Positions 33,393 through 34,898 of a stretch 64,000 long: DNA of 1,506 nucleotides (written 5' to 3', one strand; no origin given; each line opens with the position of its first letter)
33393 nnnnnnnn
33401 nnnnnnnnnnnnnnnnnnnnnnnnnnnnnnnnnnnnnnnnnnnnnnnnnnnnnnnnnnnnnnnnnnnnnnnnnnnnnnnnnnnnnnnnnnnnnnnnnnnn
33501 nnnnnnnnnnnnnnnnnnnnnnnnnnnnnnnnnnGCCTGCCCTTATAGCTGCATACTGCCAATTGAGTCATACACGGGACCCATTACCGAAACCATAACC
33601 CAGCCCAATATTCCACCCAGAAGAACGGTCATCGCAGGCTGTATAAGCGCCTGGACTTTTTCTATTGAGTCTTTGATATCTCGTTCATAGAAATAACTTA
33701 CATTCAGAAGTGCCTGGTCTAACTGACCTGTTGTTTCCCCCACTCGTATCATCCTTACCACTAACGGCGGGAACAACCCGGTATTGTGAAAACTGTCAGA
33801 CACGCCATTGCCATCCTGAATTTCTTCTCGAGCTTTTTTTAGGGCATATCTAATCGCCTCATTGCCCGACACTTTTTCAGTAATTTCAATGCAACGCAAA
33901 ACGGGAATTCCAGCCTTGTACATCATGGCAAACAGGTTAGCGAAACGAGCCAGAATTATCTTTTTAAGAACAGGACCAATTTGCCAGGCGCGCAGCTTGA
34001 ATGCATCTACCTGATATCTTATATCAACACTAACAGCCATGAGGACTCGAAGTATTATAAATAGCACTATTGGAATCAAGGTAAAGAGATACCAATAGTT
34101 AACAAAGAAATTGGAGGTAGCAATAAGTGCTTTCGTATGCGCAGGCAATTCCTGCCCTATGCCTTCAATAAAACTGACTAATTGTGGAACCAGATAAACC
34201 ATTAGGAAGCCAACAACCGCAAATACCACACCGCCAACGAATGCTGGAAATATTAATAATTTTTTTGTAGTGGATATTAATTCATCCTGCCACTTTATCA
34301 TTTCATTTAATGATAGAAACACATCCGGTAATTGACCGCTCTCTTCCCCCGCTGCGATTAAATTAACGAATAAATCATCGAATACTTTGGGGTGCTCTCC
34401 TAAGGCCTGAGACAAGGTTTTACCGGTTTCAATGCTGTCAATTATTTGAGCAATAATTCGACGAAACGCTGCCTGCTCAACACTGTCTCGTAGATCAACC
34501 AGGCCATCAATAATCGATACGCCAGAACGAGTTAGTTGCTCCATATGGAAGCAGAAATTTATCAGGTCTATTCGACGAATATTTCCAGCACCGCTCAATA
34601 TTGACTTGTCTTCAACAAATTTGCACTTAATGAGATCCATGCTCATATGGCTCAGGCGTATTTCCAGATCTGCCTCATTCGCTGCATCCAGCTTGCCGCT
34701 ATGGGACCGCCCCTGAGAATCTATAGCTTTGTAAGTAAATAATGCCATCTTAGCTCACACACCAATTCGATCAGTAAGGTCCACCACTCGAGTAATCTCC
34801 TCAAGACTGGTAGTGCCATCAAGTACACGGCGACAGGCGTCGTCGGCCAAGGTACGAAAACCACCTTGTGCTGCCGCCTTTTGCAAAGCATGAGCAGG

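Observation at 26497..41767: Compact 13-gene type IV filament (MSH/T2SS-like) locus with non-canonical order and content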

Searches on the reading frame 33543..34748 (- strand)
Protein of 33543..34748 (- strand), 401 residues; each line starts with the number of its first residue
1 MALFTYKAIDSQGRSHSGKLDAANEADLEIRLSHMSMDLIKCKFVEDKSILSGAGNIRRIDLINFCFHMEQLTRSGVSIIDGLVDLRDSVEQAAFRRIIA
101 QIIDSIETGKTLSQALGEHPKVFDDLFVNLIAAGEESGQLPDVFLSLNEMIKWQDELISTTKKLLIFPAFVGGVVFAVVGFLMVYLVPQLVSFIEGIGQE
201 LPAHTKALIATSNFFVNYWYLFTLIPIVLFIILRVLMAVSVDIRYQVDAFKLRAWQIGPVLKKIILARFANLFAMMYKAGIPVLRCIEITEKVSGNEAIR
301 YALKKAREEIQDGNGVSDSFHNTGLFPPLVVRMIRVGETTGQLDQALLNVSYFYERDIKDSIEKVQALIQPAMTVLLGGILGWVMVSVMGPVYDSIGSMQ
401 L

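Call 4: search_protein_families(library=pfam, proteins=[window:33543-34748:-], max_evalue=0.01)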
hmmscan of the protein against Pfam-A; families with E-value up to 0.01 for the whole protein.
window:33543-34748:- (401 aa): 1 family
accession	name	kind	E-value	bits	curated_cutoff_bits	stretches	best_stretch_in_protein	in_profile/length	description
PF00482.28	T2SSF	-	5.5e-51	172.2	25.2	2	269-391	1-125/125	Type II secretion system (T2SS), protein F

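Call 6: search_protein_families(library=ncbifam, proteins=[window:33543-34748:-], max_evalue=0.01)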
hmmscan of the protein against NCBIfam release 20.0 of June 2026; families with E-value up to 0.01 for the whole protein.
window:33543-34748:- (401 aa): 6 families
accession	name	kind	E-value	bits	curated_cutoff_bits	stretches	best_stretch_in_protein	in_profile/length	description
TIGR02120.1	GspF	equivalog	3.1e-88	296.7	424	1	4-393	1-395/401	type II secretion system inner membrane protein GspF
NF052606.1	T4PiliAsmPilCMyx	equivalog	6.5e-72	242.6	700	1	2-395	20-414/419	type IV pilus assembly protein PilC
NF052607.1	T4PiliAsmPilCThrm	equivalog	7.8e-70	236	700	1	1-399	1-404/406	type IV pilus assembly protein PilC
NF047826.1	T3SSXpsF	equivalog_domain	9e-62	209.1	650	1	1-396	1-401/405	type II secretion system protein XpsF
NF007861.0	PRK10573.1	equivalog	1.2e-56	192.6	401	1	2-394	5-393/401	protein transport protein HofC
NF041012.2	T4P_ComGB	equivalog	2.2e-33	116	240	1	64-396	5-331/332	competence type IV pilus assembly protein ComGB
